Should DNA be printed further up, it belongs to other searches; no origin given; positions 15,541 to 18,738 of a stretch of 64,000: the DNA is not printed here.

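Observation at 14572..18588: Orphan TadE-TadE-TadG(vWA) trio without Tad secretion machinery, with compositional shift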

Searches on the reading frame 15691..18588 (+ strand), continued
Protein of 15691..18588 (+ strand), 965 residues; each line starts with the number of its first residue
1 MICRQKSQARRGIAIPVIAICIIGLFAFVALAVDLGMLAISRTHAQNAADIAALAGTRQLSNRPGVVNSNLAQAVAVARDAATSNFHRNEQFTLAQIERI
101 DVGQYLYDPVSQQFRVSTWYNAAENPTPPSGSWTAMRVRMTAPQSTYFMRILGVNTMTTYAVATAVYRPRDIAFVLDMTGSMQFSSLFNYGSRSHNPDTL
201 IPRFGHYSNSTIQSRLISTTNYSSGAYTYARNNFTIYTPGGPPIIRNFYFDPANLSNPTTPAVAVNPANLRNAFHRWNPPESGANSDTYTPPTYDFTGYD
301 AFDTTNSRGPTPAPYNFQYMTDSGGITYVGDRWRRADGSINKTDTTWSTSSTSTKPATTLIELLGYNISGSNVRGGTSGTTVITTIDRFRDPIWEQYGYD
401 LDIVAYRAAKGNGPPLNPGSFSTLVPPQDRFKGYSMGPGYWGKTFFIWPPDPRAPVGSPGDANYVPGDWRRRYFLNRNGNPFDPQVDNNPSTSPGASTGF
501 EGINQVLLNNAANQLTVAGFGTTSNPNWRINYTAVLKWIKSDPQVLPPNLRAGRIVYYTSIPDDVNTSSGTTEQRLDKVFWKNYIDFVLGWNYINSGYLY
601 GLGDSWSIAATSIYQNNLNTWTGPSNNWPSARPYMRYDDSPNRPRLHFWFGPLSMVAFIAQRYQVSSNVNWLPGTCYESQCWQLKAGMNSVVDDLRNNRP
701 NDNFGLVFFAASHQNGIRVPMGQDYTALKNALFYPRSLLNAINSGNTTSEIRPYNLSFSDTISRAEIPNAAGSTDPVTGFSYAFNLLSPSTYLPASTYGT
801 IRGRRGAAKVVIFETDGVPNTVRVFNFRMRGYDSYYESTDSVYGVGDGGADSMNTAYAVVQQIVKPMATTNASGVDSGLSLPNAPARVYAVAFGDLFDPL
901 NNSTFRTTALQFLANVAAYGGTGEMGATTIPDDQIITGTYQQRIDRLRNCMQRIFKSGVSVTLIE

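Call 50: find_homologous_proteins(query=L073:10001-12487:+)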
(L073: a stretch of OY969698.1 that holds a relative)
Query L073:10001-12487:+ (829 aa): 423 proteins with E <= 0.001 among 8000 candidates; the best 120 are listed.
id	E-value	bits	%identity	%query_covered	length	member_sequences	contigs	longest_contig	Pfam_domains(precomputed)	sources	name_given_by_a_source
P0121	0.0e+0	1675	86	100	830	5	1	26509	PF13400.12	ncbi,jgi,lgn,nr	ncbi:MAG TPA: pilus assembly protein TadG-related protein [Pirellulales bacterium]|jgi:Flp pilus ass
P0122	0.0e+0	1539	80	100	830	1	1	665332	PF13400.12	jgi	jgi:Flp pilus assembly protein TadG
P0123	0.0e+0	1363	71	100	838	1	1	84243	-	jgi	jgi:Flp pilus assembly protein TadG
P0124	0.0e+0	1347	70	98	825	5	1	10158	PF13400.12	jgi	jgi:hypothetical protein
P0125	0.0e+0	1336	70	98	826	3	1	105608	PF13400.12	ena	-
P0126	0.0e+0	1303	86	77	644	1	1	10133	-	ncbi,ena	-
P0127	0.0e+0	1239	65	100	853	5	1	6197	PF13400.12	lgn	-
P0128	0.0e+0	1231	65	100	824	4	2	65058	PF13400.12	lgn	-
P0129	0.0e+0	1229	64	100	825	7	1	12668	PF13400.12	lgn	-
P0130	0.0e+0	1229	64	100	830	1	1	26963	PF13400.12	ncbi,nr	ncbi:MAG TPA: pilus assembly protein TadG-related protein [Pirellulales bacterium]|nr:pilus assembly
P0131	0.0e+0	1225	63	100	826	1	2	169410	PF13400.12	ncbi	ncbi:MAG: pilus assembly protein TadG-related protein [Pirellulales bacterium]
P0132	0.0e+0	1221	63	99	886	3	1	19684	PF13400.12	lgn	-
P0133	0.0e+0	1221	62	100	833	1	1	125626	-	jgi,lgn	jgi:Flp pilus assembly protein TadG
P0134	0.0e+0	1219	64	100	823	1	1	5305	PF13400.12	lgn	-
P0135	0.0e+0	1216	64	100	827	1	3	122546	PF13400.12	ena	-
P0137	0.0e+0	1212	62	100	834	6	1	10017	PF13400.12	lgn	-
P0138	0.0e+0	1212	63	100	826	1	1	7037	PF13400.12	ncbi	-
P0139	0.0e+0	1211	66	97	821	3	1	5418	PF13400.12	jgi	jgi:hypothetical protein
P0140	0.0e+0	1211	65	97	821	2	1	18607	PF13400.12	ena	-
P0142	0.0e+0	1205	62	100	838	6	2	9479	PF13400.12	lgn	-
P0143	0.0e+0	1204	64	99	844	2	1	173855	PF13400.12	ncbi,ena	-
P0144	0.0e+0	1203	63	99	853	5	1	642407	PF13400.12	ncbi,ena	-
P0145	0.0e+0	1203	63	100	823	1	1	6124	PF13400.12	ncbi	-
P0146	0.0e+0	1202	64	100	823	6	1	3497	PF13400.12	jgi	jgi:Flp pilus assembly protein TadG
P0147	0.0e+0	1198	62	98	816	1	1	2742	PF13400.12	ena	-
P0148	0.0e+0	1192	65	97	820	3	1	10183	PF13400.12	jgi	jgi:hypothetical protein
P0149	0.0e+0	1190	63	98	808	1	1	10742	PF13400.12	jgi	jgi:hypothetical protein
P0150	0.0e+0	1188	64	99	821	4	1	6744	PF13400.12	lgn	-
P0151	0.0e+0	1187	63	100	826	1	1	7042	PF13400.12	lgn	-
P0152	0.0e+0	1186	62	100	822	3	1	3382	PF13400.12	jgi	jgi:Flp pilus assembly protein TadG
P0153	0.0e+0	1184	62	100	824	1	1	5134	PF13400.12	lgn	-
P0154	0.0e+0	1183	63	100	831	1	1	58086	PF13400.12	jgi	jgi:Flp pilus assembly protein TadG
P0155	0.0e+0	1183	64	97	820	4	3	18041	PF13400.12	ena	-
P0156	0.0e+0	1183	64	98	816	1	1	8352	PF13400.12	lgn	-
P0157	0.0e+0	1178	63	97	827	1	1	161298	PF13400.12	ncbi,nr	ncbi:MAG TPA: Tad domain-containing protein [Pirellulales bacterium]|nr:Tad domain-containing protei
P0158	0.0e+0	1178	62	100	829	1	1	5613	PF13400.12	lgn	-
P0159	0.0e+0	1178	62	99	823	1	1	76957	PF13400.12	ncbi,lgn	-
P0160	0.0e+0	1176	62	100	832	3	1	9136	PF13400.12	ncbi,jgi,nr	ncbi:MAG TPA: pilus assembly protein TadG-related protein [Pirellulales bacterium]|jgi:Flp pilus ass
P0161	0.0e+0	1175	62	99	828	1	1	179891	PF13400.12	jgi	jgi:Flp pilus assembly protein TadG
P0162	0.0e+0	1174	62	99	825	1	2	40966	PF13400.12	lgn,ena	-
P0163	0.0e+0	1174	62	100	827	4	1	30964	PF13400.12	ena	-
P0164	0.0e+0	1173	63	97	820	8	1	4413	PF13400.12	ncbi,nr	ncbi:MAG TPA: pilus assembly protein TadG-related protein [Pirellulales bacterium]|nr:pilus assembly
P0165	0.0e+0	1173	62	100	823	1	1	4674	PF13400.12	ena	-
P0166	0.0e+0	1173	63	99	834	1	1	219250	PF13400.12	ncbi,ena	-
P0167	0.0e+0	1172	61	100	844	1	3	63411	PF13400.12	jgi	jgi:Flp pilus assembly protein TadG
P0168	0.0e+0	1170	62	100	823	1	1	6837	PF13400.12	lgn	-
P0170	0.0e+0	1168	61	100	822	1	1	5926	PF13400.12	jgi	-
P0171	0.0e+0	1165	62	99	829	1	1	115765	PF13400.12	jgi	jgi:Flp pilus assembly protein TadG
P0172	0.0e+0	1164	61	99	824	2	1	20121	PF13400.12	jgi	jgi:Flp pilus assembly protein TadG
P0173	0.0e+0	1163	62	97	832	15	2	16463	PF13400.12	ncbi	-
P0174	0.0e+0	1163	62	100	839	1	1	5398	PF13400.12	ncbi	-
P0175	0.0e+0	1162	61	100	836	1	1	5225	PF13400.12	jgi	jgi:Flp pilus assembly protein TadG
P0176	0.0e+0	1162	61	100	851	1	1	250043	PF13400.12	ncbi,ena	-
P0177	0.0e+0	1162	62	99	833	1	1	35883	PF13400.12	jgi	jgi:Flp pilus assembly protein TadG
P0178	0.0e+0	1161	60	100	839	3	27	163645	PF13400.12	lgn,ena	-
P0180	0.0e+0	1158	62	100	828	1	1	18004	PF13400.12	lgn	-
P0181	0.0e+0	1156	60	100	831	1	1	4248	PF13400.12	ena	-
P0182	0.0e+0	1151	60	100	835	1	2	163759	PF13400.12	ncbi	-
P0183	0.0e+0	1151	63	98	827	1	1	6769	PF13400.12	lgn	-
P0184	0.0e+0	1149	60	99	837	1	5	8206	PF13400.12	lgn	-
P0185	0.0e+0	1149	62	100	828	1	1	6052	PF13400.12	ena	-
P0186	0.0e+0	1147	62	99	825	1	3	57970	PF13400.12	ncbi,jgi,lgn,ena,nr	ncbi:MAG TPA: Tad domain-containing protein [Pirellulales bacterium]|nr:Tad domain-containing protei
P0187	0.0e+0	1146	60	100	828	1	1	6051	PF13400.12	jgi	jgi:Flp pilus assembly protein TadG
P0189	0.0e+0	1145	61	100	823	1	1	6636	PF13400.12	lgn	-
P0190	0.0e+0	1143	61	100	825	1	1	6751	PF13400.12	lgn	-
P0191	0.0e+0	1143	61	100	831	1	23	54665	PF13400.12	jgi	jgi:Flp pilus assembly protein TadG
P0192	0.0e+0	1143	62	98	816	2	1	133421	PF13400.12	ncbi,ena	-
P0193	0.0e+0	1143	59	100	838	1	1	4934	PF13400.12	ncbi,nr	ncbi:MAG: hypothetical protein JNG90_09425 [Planctomycetaceae bacterium]|nr:hypothetical protein [Pl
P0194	0.0e+0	1142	60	99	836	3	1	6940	PF13400.12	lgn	-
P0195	0.0e+0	1135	60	100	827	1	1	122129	PF13400.12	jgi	jgi:Flp pilus assembly protein TadG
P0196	0.0e+0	1133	59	100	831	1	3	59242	PF13400.12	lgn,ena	-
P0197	0.0e+0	1133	61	98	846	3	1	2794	PF13400.12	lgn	-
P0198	0.0e+0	1132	61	99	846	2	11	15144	PF13400.12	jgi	jgi:Flp pilus assembly protein TadG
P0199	0.0e+0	1130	62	98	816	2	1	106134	PF13400.12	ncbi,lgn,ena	-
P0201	0.0e+0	1125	59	97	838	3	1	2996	PF13400.12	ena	-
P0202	0.0e+0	1125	60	97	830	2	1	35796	PF13400.12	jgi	-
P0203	0.0e+0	1123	61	99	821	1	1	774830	PF13400.12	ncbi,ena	-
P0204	0.0e+0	1120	59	97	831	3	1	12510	PF13400.12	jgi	jgi:hypothetical protein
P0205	0.0e+0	1118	61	98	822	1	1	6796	PF13400.12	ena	-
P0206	0.0e+0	1113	59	99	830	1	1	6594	PF13400.12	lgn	-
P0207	0.0e+0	1112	61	99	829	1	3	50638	PF13400.12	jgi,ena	jgi:Flp pilus assembly protein TadG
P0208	0.0e+0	1110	61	97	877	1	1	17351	PF13400.12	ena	-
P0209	0.0e+0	1109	59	100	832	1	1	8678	PF13400.12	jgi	jgi:Flp pilus assembly protein TadG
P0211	0.0e+0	1107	61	100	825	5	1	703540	PF13400.12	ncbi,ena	-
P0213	0.0e+0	1105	59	100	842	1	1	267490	PF13400.12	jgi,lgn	-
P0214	0.0e+0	1102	58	100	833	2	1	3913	PF13400.12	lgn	-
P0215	0.0e+0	1102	56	98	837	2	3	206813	PF13400.12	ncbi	ncbi:MAG: pilus assembly protein TadG-related protein [Pirellulales bacterium]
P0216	0.0e+0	1101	60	100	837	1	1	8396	PF13400.12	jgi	jgi:Flp pilus assembly protein TadG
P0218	0.0e+0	1099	61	99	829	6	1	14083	PF13400.12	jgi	jgi:Flp pilus assembly protein TadG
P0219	0.0e+0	1098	60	99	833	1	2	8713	PF13400.12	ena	-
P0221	0.0e+0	1095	57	99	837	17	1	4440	PF13400.12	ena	-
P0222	0.0e+0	1095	60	100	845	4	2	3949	PF13400.12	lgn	-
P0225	0.0e+0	1091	60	97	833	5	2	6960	PF13400.12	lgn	-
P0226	0.0e+0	1091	59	100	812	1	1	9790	PF13400.12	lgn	-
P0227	0.0e+0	1087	57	100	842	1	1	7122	PF13400.12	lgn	-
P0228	0.0e+0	1085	60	98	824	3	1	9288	PF13400.12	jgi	jgi:Flp pilus assembly protein TadG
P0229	0.0e+0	1084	58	99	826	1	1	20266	PF13400.12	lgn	-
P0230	0.0e+0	1083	61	94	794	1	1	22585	PF13400.12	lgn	-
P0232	0.0e+0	1082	58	100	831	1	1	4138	PF13400.12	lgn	-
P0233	0.0e+0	1081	59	97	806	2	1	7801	PF13400.12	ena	-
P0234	0.0e+0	1075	56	100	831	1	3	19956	PF13400.12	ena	-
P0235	0.0e+0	1074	60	97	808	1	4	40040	PF13400.12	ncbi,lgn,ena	-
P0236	0.0e+0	1073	57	100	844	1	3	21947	PF13400.12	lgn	-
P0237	0.0e+0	1066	58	98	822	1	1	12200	PF13400.12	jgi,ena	jgi:Flp pilus assembly protein TadG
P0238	0.0e+0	1065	59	100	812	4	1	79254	PF13400.12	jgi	jgi:Flp pilus assembly protein TadG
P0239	0.0e+0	1064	58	100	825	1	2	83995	PF13400.12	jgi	-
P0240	0.0e+0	1061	58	100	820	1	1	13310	PF13400.12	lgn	-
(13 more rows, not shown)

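Call 77: predict_structure(alignment_id=A2)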
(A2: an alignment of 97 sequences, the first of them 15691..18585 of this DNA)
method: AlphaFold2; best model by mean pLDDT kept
length: 965 residues; sequences in the alignment: 97
mean_pLDDT: 90.5   pTM: 0.87
mean pLDDT of the five models: 90.5, 90.2, 87.9, 87.7, 86.6
residues with pLDDT >= 90: 683; 70-90: 245; 50-70: 29; < 50: 8
segments of 3 or more residues with pLDDT < 50: 6-10
pLDDT, mean of each block of 10 residues (from residue 1): 48 67 81 86 91 92 74 92 88 91 90 89 84 91 82 81 93 94 88 92 93 93 80 93 95 94 93 92 91 93 88 95 92 95 87 92 96 93 96 97 97 95 96 96 96 95 95 94 91 68 93 87 79 97 94 96 96 97 95 86 90 93 94 96 96 95 69 92 93 87 93 89 92 95 94 92 90 93 96 91 91 93 93 90 89 96 95 92 93 90 89 97 95 93 94 85 88
secondary structure, 60 per line:
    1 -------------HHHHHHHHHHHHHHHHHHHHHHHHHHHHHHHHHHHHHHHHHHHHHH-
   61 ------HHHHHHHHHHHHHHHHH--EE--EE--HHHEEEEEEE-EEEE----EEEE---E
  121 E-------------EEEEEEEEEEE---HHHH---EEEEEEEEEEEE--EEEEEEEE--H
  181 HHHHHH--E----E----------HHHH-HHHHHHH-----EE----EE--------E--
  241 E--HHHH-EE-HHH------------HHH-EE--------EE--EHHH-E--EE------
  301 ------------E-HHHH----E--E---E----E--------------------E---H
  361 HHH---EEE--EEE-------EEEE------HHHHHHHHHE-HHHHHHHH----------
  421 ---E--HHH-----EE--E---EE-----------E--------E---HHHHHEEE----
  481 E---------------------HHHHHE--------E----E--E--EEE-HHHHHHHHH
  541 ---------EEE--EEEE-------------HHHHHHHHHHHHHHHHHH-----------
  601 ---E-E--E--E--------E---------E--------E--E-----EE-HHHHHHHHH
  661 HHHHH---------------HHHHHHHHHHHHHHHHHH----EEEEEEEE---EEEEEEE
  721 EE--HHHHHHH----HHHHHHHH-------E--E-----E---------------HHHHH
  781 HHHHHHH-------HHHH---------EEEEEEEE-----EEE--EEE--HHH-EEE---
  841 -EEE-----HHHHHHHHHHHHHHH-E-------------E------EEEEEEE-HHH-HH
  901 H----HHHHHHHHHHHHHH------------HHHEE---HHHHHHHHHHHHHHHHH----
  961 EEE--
elements in order (helices of 4 or more, strands of 3 or more residues): H14-59 H67-83 E97-103 E105-108 E113-116 E135-145 H149-152 E156-167 E170-177 H180-186 H205-208 H210-216 H244-247 H315-318 H360-363 E367-369 E372-374 E382-385 H392-400 H403-410 H469-473 E474-476 H503-507 E528-530 H532-540 E550-552 E555-558 H572-589 H652-665 H681-698 E703-710 E714-722 H725-731 H736-743 H776-787 H795-798 E808-815 E821-823 E826-828 E835-837 E842-844 H850-864 E887-893 H906-919 H940-956 E961-963

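Call 86: search_protein_representatives(alignment_id=A2)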
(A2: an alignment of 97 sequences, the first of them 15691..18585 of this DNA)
Query: 97 sequences, 945 profile positions. Proteins with E-value up to 0.001 (for the whole library): 20704; up to 1e-10: 2388; up to 1e-30: 433. The best 150 are listed.
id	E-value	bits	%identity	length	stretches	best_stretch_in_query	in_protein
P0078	0.0e+00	1365.5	-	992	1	14-945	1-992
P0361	0.0e+00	1118.0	-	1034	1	3-945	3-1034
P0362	0.0e+00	1033.3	-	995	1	5-945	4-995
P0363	2.0e-293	992.6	-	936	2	320-945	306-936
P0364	1.2e-287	973.5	-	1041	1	5-945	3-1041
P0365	1.6e-284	963.2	-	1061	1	6-945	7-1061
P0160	8.6e-283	957.4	-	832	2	347-945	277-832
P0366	8.3e-278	940.9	-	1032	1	1-945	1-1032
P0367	2.0e-269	913.2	-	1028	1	3-945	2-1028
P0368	4.0e-266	902.3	-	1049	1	4-945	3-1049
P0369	1.5e-265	900.4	-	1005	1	17-945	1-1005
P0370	4.1e-265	898.9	-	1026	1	5-945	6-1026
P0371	1.7e-264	896.9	-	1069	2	277-945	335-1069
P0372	2.2e-261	886.6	-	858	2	407-945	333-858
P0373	4.1e-261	885.7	-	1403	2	474-945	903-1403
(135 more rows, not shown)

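Call 89: fold_search(model_id=the predicted structure, library=pdb)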
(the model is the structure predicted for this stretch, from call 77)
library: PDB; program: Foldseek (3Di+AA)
matches with E <= 10: 276; with E <= 0.001: 4
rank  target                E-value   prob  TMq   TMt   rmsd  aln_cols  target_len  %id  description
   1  7ba2_A                2.7e-05  1.00  0.17  0.36   7.6       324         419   14  D319A mutant of the PilB minor pilin from Streptococcus sanguinis (released 2021-04-28)
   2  7b7p_A                5.5e-05  1.00  0.16  0.34   9.9       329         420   15  PilB minor pilin from Streptococcus sanguinis (released 2021-04-28)
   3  6m3y                  1.4e-04  1.00  0.16  0.19   8.0       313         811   15  Crystal structure of pilus adhesin, SpaC from Lactobacillus rhamnosus GG - open conformation (released 2020-07-29)
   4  6m48_A                2.2e-04  1.00  0.17  0.19   8.0       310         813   14  Crystal structure of pilus adhesin, SpaC from Lactobacillus rhamnosus GG - P21212 form (released 2020-07-29)
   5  3ibs_A                3.0e-03  1.00  0.14  0.55   9.0       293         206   12  Crystal structure of conserved hypothetical protein BatB from Bacteroides thetaiotaomicron (released 2009-08-25)
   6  2ww8                  3.9e-03  0.98  0.15  0.18  16.5       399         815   13  Structure of the pilus adhesin (RrgA) from Streptococcus pneumoniae (released 2010-01-19)
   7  9eoc_B                5.2e-03  1.00  0.15  0.28   6.8       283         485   15  Structure of the Integrator arm module containing INTS10/13/14 subunits (released 2024-06-12)
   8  9das_B                6.1e-03  0.97  0.15  0.44   9.4       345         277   14  Crystal structure of vWFA domain from large adhesion protein of Aeromonas hydrophila (released 2025-05-14)
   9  7o4i_6                6.5e-03  1.00  0.14  0.35   5.9       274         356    9  Yeast RNA polymerase II transcription pre-initiation complex with initial transcription bubble (released 2021-06-16)
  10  1aox_A                7.2e-03  0.99  0.14  0.56   7.1       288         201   12  I DOMAIN FROM INTEGRIN ALPHA2-BETA1 (released 1998-11-25)
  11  3ibs_B                7.6e-03  1.00  0.14  0.56   8.9       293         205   12  Crystal structure of conserved hypothetical protein BatB from Bacteroides thetaiotaomicron (released 2009-08-25)
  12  8ft6                  8.0e-03  1.00  0.14  0.48   5.7       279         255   11  The von Willebrand factor A domain of human capillary morphogenesis gene II, flexibly fused to the 1TEL crystallization  (released 2023-03-22)
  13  8fzu_A                9.0e-03  1.00  0.14  0.45   6.3       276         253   12  The von Willebrand factor A domain of human capillary morphogenesis gene II, flexibly fused to the 1TEL crystallizatio (released 2023-07-19)
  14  1v7p_C                1.0e-02  0.99  0.14  0.57   7.9       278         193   12  Structure of EMS16-alpha2-I domain complex (released 2004-09-07)
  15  8zmn                  1.2e-02  0.99  0.13  0.57   6.7       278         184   14  Crystal structure of ANTXR1 (released 2024-06-26)
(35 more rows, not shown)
